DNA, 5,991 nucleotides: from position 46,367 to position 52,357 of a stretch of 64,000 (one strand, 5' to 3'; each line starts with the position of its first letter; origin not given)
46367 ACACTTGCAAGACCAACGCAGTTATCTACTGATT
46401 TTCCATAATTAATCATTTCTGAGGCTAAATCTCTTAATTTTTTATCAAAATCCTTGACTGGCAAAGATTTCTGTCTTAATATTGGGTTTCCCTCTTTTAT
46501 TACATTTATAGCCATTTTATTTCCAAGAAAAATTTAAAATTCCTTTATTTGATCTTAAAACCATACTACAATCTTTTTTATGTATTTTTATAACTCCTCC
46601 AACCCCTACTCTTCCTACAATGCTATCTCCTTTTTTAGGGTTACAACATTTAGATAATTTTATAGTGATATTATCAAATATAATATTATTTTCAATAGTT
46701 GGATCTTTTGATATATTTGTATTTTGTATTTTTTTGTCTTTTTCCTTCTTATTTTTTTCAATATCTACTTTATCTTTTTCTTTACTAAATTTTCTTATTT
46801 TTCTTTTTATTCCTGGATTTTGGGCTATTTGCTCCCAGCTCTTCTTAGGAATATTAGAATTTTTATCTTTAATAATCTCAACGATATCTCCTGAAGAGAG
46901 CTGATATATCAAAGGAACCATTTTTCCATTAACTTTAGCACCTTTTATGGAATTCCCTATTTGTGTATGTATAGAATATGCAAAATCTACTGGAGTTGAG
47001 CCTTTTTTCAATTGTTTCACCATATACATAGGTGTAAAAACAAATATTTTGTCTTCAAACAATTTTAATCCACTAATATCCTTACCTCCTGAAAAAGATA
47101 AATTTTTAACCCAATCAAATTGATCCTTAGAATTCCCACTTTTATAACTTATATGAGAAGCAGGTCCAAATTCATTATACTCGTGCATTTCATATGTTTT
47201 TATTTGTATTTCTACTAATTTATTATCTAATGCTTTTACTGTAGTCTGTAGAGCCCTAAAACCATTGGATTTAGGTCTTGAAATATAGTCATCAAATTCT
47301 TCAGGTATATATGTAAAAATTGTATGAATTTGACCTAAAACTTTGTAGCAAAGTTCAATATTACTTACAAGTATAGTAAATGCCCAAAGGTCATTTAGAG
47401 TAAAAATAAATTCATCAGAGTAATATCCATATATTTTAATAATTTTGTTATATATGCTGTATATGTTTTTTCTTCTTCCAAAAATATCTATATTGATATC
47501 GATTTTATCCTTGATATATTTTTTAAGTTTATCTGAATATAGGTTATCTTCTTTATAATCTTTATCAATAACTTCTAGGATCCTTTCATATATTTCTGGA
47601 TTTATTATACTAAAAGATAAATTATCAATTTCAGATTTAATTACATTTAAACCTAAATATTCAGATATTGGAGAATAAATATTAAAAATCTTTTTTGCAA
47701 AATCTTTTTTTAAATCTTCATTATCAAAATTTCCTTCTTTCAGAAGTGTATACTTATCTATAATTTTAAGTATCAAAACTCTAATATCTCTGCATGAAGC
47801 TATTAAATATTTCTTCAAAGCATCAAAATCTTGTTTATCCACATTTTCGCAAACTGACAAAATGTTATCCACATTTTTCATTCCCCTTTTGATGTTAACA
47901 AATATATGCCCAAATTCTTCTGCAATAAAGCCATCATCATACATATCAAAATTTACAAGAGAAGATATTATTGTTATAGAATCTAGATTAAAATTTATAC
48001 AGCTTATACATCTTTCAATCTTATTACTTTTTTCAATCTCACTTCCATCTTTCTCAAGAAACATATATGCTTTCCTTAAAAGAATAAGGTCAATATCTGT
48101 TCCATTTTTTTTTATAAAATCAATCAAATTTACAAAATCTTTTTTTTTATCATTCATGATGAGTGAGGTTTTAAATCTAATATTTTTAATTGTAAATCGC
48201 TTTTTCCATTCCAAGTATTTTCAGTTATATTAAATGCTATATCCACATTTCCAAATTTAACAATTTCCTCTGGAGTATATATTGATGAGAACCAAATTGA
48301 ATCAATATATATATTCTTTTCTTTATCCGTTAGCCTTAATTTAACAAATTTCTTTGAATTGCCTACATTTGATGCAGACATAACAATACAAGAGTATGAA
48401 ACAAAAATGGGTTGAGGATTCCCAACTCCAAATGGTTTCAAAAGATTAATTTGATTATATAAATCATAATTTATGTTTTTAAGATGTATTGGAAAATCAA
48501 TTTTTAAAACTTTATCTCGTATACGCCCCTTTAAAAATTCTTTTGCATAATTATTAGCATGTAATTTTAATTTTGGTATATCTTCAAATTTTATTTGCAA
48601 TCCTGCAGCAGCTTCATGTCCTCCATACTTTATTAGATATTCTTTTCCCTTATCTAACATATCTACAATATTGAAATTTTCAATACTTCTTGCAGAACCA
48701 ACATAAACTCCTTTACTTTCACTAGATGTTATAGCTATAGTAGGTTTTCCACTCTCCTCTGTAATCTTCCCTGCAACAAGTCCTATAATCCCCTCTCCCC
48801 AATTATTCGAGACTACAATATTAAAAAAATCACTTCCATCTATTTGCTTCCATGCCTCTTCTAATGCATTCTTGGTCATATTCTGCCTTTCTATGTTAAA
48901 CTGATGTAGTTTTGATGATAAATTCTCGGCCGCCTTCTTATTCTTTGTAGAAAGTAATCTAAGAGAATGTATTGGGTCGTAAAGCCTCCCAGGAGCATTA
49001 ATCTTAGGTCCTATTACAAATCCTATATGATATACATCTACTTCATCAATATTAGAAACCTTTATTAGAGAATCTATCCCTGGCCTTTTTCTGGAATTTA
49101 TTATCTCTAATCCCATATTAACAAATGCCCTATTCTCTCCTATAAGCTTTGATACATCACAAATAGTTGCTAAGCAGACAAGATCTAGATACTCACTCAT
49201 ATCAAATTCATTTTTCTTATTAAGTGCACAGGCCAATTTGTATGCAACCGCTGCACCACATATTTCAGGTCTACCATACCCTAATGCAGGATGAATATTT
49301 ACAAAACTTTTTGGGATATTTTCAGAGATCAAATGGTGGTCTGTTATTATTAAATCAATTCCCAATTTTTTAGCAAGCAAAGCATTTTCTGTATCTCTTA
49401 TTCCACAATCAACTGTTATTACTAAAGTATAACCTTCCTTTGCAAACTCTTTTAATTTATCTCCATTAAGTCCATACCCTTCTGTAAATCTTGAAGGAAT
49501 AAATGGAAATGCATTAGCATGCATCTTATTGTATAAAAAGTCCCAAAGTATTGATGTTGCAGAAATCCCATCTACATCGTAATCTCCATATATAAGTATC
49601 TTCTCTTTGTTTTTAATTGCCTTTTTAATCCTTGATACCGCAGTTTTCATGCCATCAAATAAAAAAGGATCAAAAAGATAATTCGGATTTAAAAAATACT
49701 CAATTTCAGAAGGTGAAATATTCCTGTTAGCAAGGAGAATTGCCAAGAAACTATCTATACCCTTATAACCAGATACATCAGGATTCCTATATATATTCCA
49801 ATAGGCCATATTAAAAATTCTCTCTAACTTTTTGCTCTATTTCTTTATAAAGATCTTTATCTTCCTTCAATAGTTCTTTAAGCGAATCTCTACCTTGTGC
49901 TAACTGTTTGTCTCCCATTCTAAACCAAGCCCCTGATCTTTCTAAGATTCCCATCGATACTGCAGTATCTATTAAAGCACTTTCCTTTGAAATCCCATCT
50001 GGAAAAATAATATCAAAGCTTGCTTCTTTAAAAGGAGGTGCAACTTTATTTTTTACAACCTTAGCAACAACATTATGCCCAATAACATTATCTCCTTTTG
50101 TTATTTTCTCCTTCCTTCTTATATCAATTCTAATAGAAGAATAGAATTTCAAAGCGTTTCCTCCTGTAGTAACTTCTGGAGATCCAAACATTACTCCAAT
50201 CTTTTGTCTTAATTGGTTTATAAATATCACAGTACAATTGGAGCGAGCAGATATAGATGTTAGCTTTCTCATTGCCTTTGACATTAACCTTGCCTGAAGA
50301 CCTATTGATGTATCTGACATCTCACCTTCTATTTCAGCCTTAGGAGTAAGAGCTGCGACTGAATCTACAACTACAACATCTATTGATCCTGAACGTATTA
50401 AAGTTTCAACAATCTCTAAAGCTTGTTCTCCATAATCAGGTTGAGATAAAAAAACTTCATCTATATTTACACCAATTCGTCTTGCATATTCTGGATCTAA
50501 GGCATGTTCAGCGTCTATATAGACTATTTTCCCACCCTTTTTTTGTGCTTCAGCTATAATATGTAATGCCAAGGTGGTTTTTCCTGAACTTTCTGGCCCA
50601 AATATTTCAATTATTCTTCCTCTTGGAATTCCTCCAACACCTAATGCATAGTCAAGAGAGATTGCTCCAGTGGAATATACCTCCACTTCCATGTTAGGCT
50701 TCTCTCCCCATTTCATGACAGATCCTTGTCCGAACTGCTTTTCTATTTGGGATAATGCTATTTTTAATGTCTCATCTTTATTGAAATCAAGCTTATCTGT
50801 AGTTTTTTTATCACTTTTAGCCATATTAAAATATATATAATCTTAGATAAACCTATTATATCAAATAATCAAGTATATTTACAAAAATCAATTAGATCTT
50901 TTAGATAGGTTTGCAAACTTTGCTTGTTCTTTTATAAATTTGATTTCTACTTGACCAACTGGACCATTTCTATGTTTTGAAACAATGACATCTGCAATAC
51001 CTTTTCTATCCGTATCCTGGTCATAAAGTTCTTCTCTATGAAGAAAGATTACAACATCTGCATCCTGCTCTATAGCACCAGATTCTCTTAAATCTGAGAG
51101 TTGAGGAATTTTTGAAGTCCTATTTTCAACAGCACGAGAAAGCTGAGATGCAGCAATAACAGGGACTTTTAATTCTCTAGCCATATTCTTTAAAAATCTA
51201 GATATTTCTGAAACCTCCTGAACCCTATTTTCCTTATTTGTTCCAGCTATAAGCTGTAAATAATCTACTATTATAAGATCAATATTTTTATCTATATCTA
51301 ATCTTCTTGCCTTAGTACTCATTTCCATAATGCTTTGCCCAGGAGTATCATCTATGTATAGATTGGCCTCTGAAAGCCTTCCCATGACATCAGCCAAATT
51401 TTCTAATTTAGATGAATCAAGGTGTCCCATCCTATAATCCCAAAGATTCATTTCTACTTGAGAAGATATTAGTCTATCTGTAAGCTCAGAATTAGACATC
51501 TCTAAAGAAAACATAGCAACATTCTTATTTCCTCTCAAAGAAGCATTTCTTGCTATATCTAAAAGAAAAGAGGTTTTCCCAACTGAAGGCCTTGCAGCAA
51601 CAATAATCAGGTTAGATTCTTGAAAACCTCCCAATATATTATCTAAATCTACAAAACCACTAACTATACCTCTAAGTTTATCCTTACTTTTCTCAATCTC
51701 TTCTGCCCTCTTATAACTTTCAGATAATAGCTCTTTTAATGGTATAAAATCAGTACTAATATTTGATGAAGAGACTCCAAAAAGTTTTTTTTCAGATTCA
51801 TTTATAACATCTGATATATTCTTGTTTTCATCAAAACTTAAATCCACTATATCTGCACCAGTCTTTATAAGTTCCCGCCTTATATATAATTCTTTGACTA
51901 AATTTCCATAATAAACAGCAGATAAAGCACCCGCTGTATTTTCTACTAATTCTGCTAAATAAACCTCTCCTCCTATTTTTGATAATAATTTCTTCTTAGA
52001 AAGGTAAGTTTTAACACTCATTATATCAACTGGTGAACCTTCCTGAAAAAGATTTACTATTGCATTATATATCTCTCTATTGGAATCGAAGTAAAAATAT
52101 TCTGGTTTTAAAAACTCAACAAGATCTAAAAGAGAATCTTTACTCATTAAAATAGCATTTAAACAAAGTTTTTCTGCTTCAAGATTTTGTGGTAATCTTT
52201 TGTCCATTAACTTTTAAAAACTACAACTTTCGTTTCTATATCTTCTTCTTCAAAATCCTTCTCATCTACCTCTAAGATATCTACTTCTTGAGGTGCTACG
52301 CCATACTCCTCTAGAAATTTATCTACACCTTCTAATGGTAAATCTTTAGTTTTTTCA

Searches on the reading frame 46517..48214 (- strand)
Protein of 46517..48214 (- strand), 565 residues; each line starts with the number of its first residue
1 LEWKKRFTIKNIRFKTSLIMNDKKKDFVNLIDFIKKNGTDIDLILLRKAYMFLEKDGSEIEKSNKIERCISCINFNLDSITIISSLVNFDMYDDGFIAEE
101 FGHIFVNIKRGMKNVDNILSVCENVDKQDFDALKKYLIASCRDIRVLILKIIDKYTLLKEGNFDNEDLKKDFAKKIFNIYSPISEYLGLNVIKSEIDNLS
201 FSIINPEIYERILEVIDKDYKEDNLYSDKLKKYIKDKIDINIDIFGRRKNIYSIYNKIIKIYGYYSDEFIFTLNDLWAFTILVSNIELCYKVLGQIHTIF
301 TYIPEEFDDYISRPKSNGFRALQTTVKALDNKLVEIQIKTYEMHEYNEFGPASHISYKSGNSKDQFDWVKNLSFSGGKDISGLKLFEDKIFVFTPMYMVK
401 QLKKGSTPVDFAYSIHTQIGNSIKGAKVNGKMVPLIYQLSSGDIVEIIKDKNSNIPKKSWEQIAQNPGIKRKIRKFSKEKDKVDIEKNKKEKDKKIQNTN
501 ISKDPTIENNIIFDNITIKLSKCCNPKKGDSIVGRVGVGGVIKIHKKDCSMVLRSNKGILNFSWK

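Call 66: search_protein_families(library=pfam, proteins=[window:46517-48214:-], max_evalue=0.00001)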
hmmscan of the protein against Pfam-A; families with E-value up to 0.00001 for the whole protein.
window:46517-48214:- (565 aa): 3 families
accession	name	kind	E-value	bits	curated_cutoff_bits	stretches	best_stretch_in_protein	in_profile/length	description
PF04607.23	RelA_SpoT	-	9.8e-28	97.1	27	1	246-361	1-112/113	Region found in RelA / SpoT proteins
PF02824.27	TGS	-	2.9e-20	72.5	22.2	1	390-449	1-60/60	TGS domain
PF13328.12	HD_4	-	3.5e-09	37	27.2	1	90-188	48-154/156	HD domain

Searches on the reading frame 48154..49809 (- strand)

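Call 66: search_protein_families(library=pfam, proteins=[window:48154-49809:-], max_evalue=0.00001)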
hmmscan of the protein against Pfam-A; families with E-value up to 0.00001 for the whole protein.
window:48154-49809:- (551 aa): 3 families
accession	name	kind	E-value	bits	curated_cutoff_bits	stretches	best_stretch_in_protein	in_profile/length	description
PF17768.7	RecJ_OB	-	1.6e-25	89.7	27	1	437-545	1-107/107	RecJ OB domain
PF01368.27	DHH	-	9.2e-23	81.3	28.1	1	70-215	1-125/125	DHH family, N-terminal domain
PF02272.25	DHHA1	-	1.9e-11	44.8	25.9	1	332-423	8-101/102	DHHA1 domain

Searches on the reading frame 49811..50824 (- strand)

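Call 66: search_protein_families(library=pfam, proteins=[window:49811-50824:-], max_evalue=0.00001)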
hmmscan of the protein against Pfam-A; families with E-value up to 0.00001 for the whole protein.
window:49811-50824:- (337 aa): 7 families
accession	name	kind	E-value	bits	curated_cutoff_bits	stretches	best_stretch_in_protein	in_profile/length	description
PF00154.27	RecA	-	9e-134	445.3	27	1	19-279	2-262/262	recA bacterial DNA recombination protein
PF21096.2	RecA_C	-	1.5e-19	70.3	27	1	283-336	2-55/57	RecA C-terminal domain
PF08423.17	Rad51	-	1e-12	48.3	22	1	50-272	8-236/244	Rad51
PF06745.19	ATPase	-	5.1e-09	36.3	26.6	1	52-108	3-59/231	KaiC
PF13481.12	AAA_25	-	6.6e-07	29.6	27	1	64-206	28-191/195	AAA domain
PF01637.24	ATPase_2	-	1.6e-06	28.6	33.2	1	70-127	21-69/225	ATPase domain predominantly from Archaea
PF02283.22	CobU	-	1.8e-06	28.1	27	1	74-203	3-122/168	Cobinamide kinase / cobinamide phosphate guanyltransferase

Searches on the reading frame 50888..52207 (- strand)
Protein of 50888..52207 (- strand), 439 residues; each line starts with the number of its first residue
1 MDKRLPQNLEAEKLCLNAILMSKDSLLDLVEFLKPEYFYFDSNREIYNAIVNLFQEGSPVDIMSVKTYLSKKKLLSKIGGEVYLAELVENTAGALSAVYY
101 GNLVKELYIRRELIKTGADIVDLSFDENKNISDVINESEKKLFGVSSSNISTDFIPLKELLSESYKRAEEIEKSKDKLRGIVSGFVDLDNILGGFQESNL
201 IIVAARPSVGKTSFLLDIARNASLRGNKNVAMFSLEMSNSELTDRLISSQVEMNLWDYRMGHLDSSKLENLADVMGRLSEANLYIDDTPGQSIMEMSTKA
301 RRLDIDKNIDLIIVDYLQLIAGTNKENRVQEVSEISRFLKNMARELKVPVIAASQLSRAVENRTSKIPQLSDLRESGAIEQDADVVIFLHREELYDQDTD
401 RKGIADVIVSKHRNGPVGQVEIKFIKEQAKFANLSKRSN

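Call 66: search_protein_families(library=pfam, proteins=[window:50888-52207:-], max_evalue=0.00001)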
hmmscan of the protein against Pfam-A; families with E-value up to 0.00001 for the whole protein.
window:50888-52207:- (439 aa): 3 families
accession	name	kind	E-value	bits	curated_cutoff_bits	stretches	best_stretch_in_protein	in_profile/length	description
PF03796.21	DnaB_C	-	1.5e-100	336.3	27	1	180-433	1-255/255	DnaB-like helicase C terminal domain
PF00772.26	DnaB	-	1.8e-26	92.6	23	1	5-106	2-103/103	DnaB-like helicase N terminal domain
PF13481.12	AAA_25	-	5.5e-13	49.4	27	1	190-355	24-189/195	AAA domain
